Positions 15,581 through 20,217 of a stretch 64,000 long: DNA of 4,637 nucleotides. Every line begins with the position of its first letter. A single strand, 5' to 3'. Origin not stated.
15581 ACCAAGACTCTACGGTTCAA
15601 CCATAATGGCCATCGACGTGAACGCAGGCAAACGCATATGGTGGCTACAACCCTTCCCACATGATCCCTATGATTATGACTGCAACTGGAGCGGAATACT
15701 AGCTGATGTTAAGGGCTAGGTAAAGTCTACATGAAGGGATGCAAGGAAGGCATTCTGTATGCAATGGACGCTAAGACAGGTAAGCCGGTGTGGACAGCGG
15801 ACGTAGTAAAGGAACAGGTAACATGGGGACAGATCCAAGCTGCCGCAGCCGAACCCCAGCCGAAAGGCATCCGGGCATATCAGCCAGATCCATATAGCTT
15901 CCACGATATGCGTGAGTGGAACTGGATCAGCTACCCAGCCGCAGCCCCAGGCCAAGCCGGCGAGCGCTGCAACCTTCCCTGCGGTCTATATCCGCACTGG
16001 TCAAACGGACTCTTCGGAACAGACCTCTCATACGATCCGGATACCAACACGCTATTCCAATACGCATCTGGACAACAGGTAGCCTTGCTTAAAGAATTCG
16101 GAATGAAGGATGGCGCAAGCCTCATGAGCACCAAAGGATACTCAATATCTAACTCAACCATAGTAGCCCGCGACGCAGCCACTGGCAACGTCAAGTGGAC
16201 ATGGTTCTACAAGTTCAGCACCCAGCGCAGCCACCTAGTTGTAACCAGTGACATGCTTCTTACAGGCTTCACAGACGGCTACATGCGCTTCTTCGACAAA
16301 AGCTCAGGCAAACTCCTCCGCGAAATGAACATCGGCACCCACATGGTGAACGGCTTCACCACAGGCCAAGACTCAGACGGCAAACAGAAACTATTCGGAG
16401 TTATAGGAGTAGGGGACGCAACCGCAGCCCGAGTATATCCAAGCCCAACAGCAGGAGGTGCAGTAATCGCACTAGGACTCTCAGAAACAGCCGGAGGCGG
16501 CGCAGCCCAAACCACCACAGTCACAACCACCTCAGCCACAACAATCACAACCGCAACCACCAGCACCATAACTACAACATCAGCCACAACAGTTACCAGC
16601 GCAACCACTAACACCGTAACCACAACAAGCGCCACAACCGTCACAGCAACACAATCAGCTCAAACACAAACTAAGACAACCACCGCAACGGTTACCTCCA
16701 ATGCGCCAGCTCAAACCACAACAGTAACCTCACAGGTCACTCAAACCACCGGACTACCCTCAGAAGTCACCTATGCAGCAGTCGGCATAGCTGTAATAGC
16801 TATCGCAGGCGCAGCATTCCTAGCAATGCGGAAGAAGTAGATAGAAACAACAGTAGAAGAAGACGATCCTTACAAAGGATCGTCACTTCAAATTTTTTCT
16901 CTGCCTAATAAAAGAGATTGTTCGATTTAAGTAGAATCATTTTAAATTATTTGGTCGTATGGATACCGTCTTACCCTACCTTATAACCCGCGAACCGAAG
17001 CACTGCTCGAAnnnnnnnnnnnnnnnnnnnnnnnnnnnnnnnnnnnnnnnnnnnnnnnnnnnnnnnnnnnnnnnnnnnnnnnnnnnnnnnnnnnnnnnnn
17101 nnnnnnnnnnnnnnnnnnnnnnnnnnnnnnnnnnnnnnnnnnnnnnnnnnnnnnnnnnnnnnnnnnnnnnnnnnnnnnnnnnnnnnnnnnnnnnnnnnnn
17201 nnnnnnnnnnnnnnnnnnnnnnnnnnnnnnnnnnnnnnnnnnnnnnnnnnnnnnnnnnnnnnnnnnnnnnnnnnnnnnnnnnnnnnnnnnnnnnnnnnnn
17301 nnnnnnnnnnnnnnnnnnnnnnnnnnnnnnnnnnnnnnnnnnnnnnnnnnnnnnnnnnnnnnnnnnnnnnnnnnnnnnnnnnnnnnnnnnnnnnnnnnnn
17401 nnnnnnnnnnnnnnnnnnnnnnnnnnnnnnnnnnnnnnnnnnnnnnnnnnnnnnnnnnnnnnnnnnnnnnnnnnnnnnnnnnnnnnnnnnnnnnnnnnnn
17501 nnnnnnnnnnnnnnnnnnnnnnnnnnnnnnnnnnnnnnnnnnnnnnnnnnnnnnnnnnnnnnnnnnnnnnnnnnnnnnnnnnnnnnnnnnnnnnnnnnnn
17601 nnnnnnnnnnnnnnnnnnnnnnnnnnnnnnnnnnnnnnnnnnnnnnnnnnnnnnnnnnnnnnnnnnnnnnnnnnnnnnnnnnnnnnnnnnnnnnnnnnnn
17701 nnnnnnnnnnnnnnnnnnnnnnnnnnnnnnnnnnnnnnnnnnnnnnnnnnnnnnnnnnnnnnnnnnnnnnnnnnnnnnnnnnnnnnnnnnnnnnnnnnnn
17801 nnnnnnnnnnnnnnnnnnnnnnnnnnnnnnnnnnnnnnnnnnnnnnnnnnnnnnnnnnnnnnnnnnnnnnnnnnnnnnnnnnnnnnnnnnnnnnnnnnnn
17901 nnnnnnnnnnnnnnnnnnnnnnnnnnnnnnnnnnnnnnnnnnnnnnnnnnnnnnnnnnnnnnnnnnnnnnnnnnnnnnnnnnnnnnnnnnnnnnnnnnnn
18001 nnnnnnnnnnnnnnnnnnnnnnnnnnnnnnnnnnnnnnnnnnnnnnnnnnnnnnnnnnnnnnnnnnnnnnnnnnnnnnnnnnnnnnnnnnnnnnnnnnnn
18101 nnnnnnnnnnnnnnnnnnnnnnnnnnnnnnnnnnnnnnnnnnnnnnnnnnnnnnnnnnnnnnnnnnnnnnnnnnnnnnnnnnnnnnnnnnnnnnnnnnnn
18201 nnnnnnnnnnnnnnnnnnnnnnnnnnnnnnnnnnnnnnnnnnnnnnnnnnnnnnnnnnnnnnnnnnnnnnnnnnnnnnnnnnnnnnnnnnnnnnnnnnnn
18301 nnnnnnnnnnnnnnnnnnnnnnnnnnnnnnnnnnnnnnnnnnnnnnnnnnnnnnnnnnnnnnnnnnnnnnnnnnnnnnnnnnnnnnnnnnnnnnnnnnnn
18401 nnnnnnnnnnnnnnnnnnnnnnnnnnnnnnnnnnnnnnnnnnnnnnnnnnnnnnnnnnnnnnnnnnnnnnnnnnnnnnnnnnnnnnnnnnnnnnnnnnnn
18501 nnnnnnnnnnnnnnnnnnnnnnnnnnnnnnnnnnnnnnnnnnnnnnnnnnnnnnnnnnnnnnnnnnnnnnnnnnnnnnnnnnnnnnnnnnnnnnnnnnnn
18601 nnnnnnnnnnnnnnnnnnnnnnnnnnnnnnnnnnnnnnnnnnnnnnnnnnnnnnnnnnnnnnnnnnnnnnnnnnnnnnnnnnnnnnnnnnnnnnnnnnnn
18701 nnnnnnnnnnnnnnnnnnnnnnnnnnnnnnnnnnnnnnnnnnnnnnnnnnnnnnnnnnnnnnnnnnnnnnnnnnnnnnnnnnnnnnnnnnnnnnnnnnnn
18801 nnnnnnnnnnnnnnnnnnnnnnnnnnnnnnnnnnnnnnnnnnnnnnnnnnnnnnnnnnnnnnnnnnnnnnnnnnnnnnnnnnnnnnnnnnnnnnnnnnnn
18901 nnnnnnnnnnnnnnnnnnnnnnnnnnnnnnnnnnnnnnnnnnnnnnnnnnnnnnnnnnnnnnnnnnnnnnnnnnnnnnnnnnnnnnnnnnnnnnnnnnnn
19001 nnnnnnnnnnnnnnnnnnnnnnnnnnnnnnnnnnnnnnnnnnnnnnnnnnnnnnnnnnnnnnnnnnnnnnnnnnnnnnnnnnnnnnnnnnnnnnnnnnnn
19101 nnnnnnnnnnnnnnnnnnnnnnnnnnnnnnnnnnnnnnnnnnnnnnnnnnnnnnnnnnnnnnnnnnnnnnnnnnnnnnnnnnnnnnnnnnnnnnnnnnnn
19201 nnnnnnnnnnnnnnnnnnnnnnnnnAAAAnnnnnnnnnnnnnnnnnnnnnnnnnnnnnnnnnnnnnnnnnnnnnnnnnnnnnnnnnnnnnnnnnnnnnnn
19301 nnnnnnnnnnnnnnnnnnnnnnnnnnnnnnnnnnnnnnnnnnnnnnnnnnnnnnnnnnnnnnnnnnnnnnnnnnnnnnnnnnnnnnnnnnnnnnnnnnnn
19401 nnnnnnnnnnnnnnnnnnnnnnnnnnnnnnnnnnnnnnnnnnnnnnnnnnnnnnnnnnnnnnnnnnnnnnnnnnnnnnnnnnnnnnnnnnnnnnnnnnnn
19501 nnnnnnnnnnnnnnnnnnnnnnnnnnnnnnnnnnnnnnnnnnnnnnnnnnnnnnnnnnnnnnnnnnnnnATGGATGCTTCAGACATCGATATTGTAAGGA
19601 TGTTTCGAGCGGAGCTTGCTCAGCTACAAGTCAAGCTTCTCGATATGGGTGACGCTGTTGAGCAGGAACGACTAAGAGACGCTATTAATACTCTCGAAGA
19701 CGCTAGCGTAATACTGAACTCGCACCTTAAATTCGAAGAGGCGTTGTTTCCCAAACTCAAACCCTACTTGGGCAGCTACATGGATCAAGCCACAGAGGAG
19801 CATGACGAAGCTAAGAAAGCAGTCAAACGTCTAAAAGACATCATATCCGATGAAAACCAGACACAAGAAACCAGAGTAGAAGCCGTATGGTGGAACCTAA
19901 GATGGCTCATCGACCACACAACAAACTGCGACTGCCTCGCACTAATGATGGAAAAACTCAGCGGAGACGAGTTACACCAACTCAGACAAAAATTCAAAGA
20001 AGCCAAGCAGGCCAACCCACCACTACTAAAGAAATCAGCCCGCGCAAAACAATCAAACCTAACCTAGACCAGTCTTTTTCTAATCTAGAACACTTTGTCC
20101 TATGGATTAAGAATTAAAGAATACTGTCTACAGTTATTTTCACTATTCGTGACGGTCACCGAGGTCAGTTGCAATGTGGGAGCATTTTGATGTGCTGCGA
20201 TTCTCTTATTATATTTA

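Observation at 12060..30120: Tandem array of seven (plus one satellite) secreted PQQ-dehydrogenase-like beta-propeller genes in an archaeon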

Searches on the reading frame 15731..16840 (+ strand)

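Call 4: search_protein_families(library=pfam, proteins=[window:15731-16840:+], max_evalue=0.01)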
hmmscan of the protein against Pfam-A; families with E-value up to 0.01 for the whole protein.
window:15731-16840:+ (369 aa): 1 family
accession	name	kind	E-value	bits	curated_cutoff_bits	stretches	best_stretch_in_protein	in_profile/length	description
PF13360.13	PQQ_2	-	0.0043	17.2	27.6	0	140-201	81-146/233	Outer membrane protein assembly factor BamB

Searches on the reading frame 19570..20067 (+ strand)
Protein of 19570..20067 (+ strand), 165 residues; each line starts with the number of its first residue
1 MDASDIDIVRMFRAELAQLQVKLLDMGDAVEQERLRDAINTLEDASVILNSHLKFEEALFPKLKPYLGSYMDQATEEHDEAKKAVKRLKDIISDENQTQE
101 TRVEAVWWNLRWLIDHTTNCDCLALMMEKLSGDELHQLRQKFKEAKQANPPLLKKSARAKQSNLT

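Call 5: search_protein_families(library=pfam, proteins=[window:19570-20067:+], max_evalue=0.01)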
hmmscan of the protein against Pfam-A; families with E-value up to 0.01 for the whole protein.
window:19570-20067:+ (165 aa): 1 family
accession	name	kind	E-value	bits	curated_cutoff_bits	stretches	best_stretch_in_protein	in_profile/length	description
PF01814.28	Hemerythrin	-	4.5e-07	30.8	25.3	1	11-116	12-115/127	Hemerythrin HHE cation binding domain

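Call 11: search_protein_families(library=ncbifam, proteins=[window:19570-20067:+], max_evalue=0.01)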
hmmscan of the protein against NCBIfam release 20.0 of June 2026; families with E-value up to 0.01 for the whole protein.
window:19570-20067:+ (165 aa): 1 family
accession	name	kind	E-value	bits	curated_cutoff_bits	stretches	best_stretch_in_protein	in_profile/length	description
TIGR02481.1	hemeryth_dom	domain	7.7e-05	22.7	51.75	1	23-121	27-119/126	hemerythrin domain-containing protein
